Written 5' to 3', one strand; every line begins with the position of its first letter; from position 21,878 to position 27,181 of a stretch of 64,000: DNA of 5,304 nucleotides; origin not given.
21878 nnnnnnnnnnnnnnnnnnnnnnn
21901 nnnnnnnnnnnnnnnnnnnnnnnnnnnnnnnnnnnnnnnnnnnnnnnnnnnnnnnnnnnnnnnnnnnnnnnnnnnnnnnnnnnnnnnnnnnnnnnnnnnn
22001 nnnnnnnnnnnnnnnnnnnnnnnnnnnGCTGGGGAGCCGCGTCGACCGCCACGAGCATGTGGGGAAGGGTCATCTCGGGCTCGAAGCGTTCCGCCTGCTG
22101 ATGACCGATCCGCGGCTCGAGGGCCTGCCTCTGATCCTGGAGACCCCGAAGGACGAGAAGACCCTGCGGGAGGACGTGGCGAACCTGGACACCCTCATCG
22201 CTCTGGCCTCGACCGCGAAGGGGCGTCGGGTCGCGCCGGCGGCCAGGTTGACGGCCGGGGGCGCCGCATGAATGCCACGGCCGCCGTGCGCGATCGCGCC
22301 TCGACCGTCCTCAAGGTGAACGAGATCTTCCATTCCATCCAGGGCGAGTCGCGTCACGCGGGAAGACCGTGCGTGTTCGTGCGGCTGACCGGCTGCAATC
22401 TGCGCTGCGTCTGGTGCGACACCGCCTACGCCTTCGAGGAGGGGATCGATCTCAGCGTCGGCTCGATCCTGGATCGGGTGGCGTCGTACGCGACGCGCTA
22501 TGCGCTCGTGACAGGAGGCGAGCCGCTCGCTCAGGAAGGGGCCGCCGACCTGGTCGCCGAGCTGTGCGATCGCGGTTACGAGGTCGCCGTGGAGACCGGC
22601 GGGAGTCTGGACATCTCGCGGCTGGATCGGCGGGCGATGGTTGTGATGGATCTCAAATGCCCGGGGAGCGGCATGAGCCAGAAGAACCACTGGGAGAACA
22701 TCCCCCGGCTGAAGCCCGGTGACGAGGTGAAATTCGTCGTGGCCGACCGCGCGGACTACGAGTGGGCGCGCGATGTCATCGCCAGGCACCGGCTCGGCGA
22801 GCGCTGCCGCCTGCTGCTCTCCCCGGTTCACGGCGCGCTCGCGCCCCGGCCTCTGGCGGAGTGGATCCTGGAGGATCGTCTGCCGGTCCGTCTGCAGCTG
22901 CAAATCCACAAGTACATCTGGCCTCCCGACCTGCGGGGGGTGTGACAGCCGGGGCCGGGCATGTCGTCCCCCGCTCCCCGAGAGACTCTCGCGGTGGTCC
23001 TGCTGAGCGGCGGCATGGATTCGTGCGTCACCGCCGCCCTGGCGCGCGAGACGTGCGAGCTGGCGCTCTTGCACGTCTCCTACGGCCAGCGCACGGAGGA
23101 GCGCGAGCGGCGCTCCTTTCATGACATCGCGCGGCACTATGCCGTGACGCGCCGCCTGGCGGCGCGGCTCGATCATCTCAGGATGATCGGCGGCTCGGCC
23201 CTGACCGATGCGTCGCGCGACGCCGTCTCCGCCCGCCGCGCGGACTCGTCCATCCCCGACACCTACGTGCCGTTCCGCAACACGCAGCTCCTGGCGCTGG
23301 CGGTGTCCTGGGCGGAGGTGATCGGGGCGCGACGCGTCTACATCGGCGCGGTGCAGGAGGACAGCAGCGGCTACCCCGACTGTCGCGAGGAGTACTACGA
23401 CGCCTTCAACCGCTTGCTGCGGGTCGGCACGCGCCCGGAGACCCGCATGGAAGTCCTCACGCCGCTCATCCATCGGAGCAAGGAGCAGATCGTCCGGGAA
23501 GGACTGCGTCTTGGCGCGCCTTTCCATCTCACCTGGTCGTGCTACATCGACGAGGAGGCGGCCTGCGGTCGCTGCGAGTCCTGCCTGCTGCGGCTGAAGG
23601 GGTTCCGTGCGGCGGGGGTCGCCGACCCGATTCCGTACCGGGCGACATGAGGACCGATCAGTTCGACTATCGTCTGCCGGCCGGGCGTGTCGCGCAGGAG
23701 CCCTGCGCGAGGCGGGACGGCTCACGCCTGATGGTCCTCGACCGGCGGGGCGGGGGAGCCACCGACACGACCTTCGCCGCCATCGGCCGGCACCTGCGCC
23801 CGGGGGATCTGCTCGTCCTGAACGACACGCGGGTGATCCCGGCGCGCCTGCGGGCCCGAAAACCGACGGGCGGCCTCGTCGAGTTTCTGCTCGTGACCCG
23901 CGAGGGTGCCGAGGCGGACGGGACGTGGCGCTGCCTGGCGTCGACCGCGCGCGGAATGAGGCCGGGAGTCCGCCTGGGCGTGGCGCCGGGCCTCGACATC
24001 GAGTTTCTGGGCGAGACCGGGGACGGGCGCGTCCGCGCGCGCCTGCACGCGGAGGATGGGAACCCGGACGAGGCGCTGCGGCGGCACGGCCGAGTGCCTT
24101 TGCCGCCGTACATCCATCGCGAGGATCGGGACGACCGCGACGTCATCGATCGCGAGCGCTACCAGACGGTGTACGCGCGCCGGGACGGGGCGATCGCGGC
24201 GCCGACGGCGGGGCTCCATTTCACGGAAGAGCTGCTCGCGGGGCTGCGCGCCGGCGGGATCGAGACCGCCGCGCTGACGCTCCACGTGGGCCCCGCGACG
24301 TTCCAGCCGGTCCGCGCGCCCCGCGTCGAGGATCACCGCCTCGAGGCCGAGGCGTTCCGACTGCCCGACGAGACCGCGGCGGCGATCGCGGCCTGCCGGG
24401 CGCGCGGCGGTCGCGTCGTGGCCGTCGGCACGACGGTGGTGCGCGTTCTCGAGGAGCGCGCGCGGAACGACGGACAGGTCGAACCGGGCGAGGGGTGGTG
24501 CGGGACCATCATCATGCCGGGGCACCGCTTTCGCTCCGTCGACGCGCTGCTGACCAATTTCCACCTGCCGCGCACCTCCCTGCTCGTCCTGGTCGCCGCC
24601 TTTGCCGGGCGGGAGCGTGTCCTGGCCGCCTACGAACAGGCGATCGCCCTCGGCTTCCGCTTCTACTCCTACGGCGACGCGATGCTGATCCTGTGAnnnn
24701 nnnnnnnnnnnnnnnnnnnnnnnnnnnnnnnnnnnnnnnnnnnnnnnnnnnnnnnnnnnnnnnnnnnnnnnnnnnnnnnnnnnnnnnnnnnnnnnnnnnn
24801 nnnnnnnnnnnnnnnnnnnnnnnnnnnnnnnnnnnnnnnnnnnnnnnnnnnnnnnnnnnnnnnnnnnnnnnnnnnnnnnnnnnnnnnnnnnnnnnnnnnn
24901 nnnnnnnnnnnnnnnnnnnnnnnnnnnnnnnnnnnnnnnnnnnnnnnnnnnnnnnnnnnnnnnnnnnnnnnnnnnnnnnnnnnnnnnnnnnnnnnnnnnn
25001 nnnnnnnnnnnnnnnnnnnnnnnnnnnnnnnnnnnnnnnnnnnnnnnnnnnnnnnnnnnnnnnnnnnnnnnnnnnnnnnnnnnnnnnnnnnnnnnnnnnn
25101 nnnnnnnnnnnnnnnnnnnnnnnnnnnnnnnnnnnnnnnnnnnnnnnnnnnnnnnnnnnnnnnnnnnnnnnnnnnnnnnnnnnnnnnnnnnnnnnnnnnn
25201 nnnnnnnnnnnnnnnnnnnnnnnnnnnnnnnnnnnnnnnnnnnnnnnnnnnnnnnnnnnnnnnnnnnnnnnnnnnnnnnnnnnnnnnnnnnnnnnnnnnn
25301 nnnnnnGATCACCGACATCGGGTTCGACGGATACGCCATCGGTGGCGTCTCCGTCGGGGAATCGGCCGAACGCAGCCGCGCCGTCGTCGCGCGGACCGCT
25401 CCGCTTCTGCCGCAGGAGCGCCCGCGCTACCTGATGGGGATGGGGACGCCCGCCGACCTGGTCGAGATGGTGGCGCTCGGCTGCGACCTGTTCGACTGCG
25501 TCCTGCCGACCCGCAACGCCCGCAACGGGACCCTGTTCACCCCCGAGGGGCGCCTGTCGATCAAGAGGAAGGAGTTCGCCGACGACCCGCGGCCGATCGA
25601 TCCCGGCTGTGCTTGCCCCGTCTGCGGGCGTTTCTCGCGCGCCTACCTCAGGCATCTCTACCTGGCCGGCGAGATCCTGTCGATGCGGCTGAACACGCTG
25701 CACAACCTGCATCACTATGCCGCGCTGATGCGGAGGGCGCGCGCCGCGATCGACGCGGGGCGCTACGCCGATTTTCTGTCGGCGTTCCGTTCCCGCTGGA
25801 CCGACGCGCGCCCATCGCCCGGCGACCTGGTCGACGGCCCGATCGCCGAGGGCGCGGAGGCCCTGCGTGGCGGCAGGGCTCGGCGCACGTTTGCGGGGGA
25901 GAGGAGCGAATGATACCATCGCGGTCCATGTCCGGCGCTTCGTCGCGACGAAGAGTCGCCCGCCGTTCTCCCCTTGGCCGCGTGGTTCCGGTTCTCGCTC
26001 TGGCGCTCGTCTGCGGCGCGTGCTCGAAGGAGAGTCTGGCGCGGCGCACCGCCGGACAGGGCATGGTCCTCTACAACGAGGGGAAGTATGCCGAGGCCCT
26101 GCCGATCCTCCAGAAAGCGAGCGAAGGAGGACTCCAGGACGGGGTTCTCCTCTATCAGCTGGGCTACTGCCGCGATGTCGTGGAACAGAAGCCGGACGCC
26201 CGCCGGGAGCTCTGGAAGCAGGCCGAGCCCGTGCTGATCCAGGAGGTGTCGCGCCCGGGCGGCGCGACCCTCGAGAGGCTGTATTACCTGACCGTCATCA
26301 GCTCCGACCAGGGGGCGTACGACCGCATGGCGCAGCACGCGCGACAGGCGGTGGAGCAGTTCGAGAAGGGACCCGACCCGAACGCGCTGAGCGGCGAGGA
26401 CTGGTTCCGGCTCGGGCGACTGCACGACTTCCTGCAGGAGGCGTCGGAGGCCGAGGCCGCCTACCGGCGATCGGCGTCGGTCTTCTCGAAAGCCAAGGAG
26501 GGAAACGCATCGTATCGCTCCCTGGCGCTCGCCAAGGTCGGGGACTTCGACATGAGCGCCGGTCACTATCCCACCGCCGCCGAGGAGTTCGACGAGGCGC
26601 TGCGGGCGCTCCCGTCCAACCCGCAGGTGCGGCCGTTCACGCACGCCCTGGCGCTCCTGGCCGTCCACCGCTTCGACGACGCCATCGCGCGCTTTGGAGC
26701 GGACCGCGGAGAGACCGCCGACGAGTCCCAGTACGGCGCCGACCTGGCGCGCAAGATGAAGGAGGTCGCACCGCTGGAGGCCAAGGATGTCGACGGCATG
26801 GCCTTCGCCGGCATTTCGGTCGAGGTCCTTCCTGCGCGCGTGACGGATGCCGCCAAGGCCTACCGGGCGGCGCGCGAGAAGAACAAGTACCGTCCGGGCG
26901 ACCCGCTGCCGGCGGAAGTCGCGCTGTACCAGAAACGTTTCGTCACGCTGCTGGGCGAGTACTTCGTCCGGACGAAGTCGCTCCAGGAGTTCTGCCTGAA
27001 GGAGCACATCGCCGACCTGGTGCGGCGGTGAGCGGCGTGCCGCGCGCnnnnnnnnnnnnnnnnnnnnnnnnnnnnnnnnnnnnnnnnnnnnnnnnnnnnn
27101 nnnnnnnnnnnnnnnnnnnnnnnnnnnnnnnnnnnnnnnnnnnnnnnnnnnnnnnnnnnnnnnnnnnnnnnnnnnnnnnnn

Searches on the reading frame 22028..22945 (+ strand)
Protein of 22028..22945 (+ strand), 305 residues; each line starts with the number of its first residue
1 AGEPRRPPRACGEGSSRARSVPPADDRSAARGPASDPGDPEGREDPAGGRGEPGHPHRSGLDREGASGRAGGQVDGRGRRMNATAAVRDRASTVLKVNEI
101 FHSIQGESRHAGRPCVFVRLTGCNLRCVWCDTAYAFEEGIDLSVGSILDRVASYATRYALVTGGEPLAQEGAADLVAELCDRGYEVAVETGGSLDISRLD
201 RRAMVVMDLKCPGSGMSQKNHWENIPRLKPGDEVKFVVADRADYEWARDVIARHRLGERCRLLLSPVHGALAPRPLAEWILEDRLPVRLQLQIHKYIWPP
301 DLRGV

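Call 32: search_protein_families(library=pfam, proteins=[window:22028-22945:+], max_evalue=0.0001)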
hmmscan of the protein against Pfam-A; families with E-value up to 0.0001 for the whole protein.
window:22028-22945:+ (305 aa): 1 family
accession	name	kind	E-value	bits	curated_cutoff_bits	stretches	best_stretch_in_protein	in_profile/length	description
PF04055.27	Radical_SAM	-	2.3e-11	44.6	29.5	1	121-199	5-94/166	Radical SAM superfamily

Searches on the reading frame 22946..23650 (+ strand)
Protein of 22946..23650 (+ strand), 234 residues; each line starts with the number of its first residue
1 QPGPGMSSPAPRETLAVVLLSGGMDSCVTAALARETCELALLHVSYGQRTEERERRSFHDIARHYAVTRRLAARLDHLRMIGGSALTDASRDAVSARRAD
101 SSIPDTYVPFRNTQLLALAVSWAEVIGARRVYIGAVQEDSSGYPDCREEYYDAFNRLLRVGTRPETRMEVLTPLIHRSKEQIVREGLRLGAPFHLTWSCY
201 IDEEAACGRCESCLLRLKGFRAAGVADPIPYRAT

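Call 32: search_protein_families(library=pfam, proteins=[window:22946-23650:+], max_evalue=0.0001)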
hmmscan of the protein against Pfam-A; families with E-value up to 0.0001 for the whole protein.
window:22946-23650:+ (234 aa): 2 families
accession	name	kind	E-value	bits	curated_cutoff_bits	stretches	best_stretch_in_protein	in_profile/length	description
PF06508.19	QueC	-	5.5e-65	219.2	22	1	16-223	2-209/210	Queuosine biosynthesis protein QueC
PF02568.20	ThiI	-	3.3e-05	24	20.5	0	16-66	6-57/197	Thiamine biosynthesis protein (ThiI)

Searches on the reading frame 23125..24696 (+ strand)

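Call 33: search_protein_families(library=pfam, proteins=[window:23125-24696:+], max_evalue=0.0001)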
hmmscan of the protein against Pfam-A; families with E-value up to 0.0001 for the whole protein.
window:23125-24696:+ (523 aa): 1 family
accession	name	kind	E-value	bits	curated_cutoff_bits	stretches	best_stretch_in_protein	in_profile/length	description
PF02547.20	Queuosine_synth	-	3.8e-117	391.5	25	1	178-522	2-322/322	Queuosine biosynthesis protein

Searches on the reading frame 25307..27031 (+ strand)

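Call 32: search_protein_families(library=pfam, proteins=[window:25307-27031:+], max_evalue=0.0001)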
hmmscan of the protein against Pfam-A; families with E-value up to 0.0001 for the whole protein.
window:25307-27031:+ (574 aa): 1 family
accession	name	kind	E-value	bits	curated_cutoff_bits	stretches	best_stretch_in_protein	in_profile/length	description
PF13428.12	TPR_14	-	1.1e-06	29.2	23.5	0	411-442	7-38/44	Tetratricopeptide repeat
